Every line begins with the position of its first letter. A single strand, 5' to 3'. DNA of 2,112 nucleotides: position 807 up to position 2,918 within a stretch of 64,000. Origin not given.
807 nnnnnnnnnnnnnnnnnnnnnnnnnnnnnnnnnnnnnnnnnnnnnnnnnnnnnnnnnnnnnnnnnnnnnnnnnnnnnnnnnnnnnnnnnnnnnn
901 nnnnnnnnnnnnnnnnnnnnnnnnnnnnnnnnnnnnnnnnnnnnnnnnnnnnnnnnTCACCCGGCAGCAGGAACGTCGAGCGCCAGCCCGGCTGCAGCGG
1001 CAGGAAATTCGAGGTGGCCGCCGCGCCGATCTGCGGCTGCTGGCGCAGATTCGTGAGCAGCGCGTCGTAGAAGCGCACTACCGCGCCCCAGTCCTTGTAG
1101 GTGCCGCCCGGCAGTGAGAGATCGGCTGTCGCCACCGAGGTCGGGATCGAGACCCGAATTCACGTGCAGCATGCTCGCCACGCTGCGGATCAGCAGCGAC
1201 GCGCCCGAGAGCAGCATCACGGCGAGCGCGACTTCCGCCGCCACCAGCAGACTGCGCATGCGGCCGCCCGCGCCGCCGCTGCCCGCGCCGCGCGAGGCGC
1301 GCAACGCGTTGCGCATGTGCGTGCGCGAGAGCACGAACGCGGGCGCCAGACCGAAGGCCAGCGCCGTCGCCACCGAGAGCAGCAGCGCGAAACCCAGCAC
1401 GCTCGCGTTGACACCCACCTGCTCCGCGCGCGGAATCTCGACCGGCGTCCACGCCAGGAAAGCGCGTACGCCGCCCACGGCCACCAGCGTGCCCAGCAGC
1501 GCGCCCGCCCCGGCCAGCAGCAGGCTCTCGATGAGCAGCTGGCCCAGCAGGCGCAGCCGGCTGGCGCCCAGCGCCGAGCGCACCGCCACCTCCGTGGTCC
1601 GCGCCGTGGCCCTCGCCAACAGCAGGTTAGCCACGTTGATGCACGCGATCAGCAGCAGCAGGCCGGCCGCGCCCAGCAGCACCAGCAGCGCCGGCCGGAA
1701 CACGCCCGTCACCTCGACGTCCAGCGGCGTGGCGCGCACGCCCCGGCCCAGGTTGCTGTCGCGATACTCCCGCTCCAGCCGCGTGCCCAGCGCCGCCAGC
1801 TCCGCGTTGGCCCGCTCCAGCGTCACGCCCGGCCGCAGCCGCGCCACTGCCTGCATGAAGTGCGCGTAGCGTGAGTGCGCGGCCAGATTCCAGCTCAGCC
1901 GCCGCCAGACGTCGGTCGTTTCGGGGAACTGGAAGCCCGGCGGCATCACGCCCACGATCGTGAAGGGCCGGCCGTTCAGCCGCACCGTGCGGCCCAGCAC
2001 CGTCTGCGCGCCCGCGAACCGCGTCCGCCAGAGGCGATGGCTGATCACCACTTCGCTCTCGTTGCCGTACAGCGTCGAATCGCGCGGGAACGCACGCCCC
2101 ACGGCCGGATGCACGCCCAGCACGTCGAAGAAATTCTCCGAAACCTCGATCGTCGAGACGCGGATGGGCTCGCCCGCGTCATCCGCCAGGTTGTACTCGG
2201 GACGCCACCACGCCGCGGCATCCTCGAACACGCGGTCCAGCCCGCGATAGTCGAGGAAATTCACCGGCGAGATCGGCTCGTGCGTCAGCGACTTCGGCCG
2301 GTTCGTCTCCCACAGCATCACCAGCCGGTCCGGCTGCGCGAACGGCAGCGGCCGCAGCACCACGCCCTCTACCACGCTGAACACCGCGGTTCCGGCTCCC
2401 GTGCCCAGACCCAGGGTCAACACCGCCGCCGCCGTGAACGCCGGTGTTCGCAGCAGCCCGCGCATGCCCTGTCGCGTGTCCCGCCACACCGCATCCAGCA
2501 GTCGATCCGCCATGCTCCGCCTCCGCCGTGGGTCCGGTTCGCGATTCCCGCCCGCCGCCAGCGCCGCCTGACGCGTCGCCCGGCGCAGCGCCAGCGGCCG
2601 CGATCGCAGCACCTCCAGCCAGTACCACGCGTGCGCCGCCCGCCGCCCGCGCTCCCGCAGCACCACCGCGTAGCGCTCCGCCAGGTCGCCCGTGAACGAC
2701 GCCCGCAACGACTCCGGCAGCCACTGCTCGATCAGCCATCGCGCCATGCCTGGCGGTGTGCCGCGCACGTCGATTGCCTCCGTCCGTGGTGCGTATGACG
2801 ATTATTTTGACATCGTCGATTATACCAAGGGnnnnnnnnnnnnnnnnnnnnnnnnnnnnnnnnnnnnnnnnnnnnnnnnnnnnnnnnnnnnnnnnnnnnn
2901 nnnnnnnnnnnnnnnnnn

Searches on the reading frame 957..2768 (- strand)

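Call 60: search_protein_families(library=pfam, proteins=[window:957-2768:-], max_evalue=0.0001)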
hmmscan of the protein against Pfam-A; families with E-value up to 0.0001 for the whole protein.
window:957-2768:- (603 aa): 2 families
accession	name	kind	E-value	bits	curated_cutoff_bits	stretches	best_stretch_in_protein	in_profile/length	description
PF12704.14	MacB_PCD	-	1.2e-24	88.2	27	1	112-326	1-206/207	MacB-like periplasmic core domain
PF02687.27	FtsX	-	1.7e-10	41.4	25.5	1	367-482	3-117/120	FtsX-like permease C-terminal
